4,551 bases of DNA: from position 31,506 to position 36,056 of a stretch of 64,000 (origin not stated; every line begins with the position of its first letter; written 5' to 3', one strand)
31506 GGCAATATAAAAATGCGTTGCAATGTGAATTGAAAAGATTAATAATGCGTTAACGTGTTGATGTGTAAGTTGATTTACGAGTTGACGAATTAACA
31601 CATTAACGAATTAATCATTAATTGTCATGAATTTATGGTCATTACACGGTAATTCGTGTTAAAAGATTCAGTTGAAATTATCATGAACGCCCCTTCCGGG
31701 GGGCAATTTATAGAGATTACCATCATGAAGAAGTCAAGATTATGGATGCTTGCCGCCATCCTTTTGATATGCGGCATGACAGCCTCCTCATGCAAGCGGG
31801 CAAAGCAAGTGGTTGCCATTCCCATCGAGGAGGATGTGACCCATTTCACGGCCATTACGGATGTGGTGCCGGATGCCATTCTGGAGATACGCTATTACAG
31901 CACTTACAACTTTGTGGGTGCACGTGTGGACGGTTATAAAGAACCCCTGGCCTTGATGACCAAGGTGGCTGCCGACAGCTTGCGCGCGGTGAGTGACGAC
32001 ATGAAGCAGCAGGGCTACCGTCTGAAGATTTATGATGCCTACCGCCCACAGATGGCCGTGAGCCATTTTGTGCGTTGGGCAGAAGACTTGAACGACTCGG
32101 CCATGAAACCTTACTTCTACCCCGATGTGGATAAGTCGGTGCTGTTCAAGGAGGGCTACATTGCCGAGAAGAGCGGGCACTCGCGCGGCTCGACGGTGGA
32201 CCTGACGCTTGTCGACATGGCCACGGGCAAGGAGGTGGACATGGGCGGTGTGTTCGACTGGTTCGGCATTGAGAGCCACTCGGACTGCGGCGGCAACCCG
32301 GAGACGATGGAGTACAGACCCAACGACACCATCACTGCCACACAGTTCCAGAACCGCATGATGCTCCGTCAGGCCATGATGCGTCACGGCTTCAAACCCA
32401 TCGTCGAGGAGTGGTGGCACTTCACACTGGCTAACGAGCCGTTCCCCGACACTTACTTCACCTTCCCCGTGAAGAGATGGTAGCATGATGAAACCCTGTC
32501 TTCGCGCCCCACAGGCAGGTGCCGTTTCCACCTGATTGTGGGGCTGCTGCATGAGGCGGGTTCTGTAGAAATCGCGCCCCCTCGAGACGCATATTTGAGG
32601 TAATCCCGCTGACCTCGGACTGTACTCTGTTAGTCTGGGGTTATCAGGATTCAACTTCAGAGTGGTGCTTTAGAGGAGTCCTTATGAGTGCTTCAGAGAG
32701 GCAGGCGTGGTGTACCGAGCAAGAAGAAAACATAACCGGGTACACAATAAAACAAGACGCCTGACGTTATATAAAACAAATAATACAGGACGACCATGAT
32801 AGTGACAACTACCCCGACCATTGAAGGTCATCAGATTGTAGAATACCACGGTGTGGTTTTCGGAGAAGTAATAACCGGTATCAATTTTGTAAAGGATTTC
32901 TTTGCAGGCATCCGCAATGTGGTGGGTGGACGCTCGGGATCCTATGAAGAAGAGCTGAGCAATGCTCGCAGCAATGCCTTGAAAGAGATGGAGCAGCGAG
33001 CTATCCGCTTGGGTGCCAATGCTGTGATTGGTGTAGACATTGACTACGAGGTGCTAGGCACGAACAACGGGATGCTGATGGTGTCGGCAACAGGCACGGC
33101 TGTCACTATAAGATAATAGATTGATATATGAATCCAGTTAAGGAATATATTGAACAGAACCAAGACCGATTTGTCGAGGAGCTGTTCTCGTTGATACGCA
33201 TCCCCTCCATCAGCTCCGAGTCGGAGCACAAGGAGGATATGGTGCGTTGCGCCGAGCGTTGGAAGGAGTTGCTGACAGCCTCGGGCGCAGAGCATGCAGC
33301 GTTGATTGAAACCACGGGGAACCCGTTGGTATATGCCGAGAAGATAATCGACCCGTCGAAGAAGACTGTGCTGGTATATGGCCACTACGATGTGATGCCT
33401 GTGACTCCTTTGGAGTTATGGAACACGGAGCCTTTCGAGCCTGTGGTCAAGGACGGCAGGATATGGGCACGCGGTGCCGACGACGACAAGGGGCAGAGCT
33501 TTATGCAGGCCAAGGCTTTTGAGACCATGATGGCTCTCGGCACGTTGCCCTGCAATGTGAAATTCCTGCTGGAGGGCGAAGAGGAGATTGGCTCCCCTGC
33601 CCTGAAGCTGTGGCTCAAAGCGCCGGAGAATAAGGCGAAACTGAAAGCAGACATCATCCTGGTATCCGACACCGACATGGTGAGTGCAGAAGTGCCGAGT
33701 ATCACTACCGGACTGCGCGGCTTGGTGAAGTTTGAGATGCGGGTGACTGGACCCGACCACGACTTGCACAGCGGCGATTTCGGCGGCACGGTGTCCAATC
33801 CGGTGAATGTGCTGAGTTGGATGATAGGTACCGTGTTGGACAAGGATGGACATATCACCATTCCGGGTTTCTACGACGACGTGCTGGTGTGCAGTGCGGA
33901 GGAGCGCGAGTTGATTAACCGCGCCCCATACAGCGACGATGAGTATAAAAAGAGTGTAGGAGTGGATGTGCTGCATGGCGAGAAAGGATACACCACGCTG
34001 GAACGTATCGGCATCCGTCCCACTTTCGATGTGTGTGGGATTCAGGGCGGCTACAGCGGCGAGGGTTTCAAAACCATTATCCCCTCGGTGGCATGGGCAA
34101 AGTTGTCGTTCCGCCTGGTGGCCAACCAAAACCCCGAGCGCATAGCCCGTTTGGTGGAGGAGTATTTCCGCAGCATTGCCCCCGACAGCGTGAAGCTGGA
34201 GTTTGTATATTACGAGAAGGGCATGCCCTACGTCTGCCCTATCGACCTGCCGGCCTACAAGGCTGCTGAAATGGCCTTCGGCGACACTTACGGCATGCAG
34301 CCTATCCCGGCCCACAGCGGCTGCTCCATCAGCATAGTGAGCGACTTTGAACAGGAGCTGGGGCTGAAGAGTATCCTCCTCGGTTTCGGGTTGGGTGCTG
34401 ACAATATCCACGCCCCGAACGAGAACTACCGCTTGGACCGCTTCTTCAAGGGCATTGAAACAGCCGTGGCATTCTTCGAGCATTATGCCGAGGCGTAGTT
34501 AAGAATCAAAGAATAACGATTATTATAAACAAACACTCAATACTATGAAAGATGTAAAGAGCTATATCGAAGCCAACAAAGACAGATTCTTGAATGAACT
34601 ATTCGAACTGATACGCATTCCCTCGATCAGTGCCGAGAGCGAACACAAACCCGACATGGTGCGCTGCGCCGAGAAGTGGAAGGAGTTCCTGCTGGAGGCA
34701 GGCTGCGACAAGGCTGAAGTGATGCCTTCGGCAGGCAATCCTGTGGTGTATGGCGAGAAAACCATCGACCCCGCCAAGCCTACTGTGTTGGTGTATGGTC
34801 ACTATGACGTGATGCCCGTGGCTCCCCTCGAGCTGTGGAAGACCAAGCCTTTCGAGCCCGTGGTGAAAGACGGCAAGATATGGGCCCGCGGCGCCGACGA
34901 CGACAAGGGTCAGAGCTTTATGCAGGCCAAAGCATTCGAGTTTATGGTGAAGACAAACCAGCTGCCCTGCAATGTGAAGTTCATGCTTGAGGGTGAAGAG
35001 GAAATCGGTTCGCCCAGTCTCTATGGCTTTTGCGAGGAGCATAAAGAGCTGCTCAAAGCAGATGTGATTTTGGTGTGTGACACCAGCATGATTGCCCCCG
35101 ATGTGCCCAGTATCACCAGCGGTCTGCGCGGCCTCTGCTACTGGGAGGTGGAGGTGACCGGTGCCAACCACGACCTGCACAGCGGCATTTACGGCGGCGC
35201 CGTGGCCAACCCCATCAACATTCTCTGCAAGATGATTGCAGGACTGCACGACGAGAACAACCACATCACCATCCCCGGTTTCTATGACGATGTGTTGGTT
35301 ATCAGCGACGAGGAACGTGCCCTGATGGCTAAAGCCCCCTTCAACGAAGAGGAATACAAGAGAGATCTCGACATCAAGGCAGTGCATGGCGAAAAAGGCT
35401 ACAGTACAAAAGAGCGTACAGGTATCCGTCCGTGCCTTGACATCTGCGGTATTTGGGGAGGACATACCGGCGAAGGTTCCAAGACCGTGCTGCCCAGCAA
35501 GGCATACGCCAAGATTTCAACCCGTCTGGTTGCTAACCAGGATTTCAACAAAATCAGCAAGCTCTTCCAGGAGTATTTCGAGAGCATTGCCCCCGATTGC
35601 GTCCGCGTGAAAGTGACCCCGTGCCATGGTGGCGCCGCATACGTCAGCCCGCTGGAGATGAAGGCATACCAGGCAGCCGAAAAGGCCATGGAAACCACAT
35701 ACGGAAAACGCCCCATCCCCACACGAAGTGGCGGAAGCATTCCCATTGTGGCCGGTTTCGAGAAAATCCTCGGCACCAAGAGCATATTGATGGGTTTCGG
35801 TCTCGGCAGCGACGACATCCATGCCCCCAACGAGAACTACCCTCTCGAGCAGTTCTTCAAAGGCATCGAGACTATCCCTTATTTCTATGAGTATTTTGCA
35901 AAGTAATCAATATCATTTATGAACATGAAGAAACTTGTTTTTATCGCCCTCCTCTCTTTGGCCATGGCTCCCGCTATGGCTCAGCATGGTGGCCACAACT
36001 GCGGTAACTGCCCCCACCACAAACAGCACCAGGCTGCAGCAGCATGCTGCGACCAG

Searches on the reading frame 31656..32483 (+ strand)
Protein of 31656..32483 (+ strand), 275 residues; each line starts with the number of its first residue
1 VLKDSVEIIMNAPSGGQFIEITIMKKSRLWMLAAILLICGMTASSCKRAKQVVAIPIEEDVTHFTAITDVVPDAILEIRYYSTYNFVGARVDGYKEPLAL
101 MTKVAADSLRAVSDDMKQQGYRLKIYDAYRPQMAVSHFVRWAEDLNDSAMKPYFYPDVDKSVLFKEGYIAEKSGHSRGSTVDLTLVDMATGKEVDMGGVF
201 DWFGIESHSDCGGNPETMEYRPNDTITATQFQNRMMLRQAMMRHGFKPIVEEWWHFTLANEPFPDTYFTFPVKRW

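Call 10: search_protein_families(library=pfam, proteins=[window:31656-32483:+], max_evalue=0.01)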
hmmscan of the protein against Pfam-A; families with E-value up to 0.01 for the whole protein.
window:31656-32483:+ (275 aa): 1 family
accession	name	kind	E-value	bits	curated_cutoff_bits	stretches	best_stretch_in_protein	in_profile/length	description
PF01427.22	Peptidase_M15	-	1.6e-32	113.3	27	1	63-272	4-198/199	D-ala-D-ala dipeptidase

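Call 64: find_homologous_proteins(query=window:31683-32483:+, max_evalue=1e-40)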
Query window:31683-32483:+ (266 aa): 7997 proteins with E <= 1e-40 among 8000 candidates; the best 120 are listed.
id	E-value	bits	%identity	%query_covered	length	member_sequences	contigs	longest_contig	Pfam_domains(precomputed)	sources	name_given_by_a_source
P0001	1.8e-171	586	100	95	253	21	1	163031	PF01427.23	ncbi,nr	ncbi:MAG: M15 family metallopeptidase [Bacteroidales bacterium]|nr:M15 family metallopeptidase [Bact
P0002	1.1e-155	534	90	95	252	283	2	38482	PF01427.23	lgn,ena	-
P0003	2.1e-148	511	88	92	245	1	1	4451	PF01427.23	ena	-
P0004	2.1e-139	481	82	93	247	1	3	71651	PF01427.23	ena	-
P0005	2.8e-139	481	81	95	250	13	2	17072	PF01427.23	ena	-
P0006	2.3e-138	478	81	94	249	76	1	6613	PF01427.23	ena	-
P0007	1.0e-137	475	81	94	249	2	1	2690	PF01427.23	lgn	-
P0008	6.6e-134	463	80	94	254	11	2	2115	PF01427.23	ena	-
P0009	7.2e-134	463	80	94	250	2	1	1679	PF01427.23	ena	-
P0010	4.3e-133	460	78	94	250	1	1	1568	PF01427.23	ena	-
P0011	7.9e-133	459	79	94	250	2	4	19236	PF01427.23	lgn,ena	-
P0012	7.5e-131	453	76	94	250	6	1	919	PF01427.23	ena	-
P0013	8.2e-131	453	76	94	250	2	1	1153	PF01427.23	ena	-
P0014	1.1e-130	452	76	94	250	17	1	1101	PF01427.23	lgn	-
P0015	1.4e-129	449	77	94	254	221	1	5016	PF01427.23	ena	-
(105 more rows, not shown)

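Call 65: find_encoding_contigs(protein=P0002, flank=10000, max_places=4)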
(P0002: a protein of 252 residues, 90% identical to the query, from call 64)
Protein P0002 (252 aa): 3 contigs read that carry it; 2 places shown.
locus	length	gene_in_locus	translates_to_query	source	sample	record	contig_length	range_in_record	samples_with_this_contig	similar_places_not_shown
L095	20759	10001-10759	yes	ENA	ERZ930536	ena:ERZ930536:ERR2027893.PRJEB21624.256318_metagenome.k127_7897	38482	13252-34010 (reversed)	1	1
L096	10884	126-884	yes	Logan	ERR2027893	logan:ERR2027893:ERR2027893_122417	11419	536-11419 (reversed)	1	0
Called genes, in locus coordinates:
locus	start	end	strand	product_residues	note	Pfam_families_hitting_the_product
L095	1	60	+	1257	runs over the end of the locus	PF18501:REC1, PF21918:cas_Cpf1_2nd, PF22222:Cpf1_PI-like, PF18516:RuvC_1, PF18510:NUC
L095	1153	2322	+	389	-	-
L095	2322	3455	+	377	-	-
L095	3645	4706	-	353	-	PF08843:AbiEii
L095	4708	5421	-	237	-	PF20217:DUF6577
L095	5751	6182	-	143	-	-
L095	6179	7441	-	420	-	PF13304:AAA_21 (faint), PF13175:AAA_15 (weak)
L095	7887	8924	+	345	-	PF06224:AlkZ-like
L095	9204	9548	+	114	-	PF09966:DUF2200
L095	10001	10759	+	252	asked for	PF01427:Peptidase_M15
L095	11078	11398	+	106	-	PF01906:YbjQ_1, PF23025:YbjQ_2 (weak)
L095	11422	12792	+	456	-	PF01546:Peptidase_M20, PF07687:M20_dimer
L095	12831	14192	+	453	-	PF01546:Peptidase_M20, PF07687:M20_dimer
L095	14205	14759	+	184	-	PF04205:FMN_bind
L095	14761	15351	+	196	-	PF22624:AASDHPPT_N (weak), PF01648:ACPS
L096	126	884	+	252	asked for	PF01427:Peptidase_M15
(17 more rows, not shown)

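Call 66: find_encoding_contigs(protein=P0004, flank=10000, max_places=3)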
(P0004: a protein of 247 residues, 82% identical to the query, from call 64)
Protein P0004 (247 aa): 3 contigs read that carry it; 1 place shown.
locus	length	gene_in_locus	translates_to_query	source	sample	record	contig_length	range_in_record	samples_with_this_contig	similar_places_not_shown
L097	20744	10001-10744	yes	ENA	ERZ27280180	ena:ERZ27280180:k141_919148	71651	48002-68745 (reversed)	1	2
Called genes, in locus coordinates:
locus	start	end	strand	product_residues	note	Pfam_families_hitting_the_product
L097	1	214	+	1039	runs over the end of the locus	?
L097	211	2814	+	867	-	PF01555:N6_N4_Mtase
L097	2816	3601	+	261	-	PF01844:HNH (weak)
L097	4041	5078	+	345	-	PF06224:AlkZ-like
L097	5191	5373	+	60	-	-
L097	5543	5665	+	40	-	-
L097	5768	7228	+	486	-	PF13173:AAA_14, PF13635:DUF4143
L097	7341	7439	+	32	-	-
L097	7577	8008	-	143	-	-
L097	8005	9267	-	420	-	PF13175:AAA_15 (weak), PF13476:AAA_23 (weak), PF13304:AAA_21 (faint), PF13175:AAA_15 (weak)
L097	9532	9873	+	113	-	PF09966:DUF2200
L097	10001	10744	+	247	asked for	PF01427:Peptidase_M15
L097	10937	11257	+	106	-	PF01906:YbjQ_1, PF23025:YbjQ_2 (weak)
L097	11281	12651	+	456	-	PF01546:Peptidase_M20, PF07687:M20_dimer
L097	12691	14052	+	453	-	PF01546:Peptidase_M20, PF07687:M20_dimer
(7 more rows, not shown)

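Call 67: find_encoding_contigs(protein=P0005, flank=10000, max_places=3)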
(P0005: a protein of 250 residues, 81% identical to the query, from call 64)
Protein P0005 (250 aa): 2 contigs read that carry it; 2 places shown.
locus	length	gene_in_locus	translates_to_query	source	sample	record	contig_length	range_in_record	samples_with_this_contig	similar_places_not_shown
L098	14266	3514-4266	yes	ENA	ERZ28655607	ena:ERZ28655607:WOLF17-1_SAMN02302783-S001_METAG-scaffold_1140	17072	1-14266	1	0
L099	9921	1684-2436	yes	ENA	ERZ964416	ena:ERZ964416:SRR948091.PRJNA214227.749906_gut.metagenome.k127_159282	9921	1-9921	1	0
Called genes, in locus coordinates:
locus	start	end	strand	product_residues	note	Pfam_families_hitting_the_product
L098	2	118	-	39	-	?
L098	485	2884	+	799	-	PF04023:FeoA, PF01926:MMR_HSR1, PF02421:FeoB_N, PF17910:FeoB_Cyto, PF07670:Gate, PF07664:FeoB_C, PF07670:Gate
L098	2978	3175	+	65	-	PF12669:FeoB_associated (faint)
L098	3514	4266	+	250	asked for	PF01427:Peptidase_M15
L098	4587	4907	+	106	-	PF01906:YbjQ_1, PF23025:YbjQ_2 (weak)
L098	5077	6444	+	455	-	PF01546:Peptidase_M20, PF07687:M20_dimer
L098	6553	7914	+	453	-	PF01546:Peptidase_M20, PF07687:M20_dimer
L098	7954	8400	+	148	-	PF04205:FMN_bind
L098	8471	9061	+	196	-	PF01648:ACPS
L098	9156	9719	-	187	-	-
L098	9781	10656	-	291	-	PF26707:DUF8237 (faint)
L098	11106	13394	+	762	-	PF10418:DHODB_Fe-S_bind, PF14691:Fer4_20, PF02826:2-Hacid_dh_C (faint), PF01262:AlaDh_PNT_C (faint), PF07992:Pyr_redox_2, PF13450:NAD_binding_8, PF13738:Pyr_redox_3 (weak), PF00070:Pyr_redox, +2 more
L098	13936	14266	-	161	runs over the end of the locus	PF13801:Metal_resist (weak), PF01614:IclR_C (weak)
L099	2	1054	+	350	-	?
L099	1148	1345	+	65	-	PF12669:FeoB_associated (faint)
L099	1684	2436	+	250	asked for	PF01427:Peptidase_M15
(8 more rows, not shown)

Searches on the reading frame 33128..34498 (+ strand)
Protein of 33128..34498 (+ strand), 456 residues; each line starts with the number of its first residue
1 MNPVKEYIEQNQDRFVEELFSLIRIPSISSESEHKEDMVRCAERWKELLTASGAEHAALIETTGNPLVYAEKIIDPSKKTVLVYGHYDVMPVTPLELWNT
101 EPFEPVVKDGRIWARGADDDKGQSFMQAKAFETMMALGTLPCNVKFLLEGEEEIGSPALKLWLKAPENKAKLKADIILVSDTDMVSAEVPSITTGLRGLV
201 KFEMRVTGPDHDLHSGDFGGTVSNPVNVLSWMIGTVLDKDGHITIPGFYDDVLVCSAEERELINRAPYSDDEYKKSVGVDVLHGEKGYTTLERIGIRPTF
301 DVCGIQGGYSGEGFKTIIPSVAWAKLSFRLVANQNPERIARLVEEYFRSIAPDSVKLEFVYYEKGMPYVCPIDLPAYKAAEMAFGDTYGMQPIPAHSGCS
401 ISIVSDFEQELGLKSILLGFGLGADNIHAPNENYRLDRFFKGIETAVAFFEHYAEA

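Call 18: search_protein_families(library=pfam, proteins=[window:33128-34498:+], max_evalue=0.001)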
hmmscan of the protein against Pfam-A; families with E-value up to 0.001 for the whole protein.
window:33128-34498:+ (456 aa): 2 families
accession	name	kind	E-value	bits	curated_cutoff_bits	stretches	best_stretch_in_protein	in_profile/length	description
PF01546.33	Peptidase_M20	-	2.9e-30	106.2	24.6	1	82-451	1-205/206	Peptidase family M20/M25/M40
PF07687.19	M20_dimer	-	5.2e-13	49.3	21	1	195-353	2-105/107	Peptidase dimerisation domain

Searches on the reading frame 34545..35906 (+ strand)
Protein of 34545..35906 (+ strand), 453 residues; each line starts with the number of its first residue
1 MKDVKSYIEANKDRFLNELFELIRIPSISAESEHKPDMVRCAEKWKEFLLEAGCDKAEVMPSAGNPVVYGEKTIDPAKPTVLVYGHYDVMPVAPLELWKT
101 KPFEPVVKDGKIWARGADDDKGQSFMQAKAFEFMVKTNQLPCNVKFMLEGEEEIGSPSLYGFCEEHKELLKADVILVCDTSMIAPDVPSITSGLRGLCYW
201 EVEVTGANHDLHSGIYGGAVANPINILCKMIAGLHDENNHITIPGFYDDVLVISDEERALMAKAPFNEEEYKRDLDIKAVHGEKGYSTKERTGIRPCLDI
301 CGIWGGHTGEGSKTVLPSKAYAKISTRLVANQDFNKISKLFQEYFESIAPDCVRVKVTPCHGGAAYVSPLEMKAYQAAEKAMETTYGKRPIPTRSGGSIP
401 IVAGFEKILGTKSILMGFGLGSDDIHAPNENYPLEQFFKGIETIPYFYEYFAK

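Call 18: search_protein_families(library=pfam, proteins=[window:34545-35906:+], max_evalue=0.001)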
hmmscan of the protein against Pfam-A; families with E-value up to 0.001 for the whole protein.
window:34545-35906:+ (453 aa): 2 families
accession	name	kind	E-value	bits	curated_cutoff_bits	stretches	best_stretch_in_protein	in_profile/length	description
PF01546.33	Peptidase_M20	-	9.4e-31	107.8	24.6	1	82-444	1-200/206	Peptidase family M20/M25/M40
PF07687.19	M20_dimer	-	2.1e-17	63.5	21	1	193-350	2-104/107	Peptidase dimerisation domain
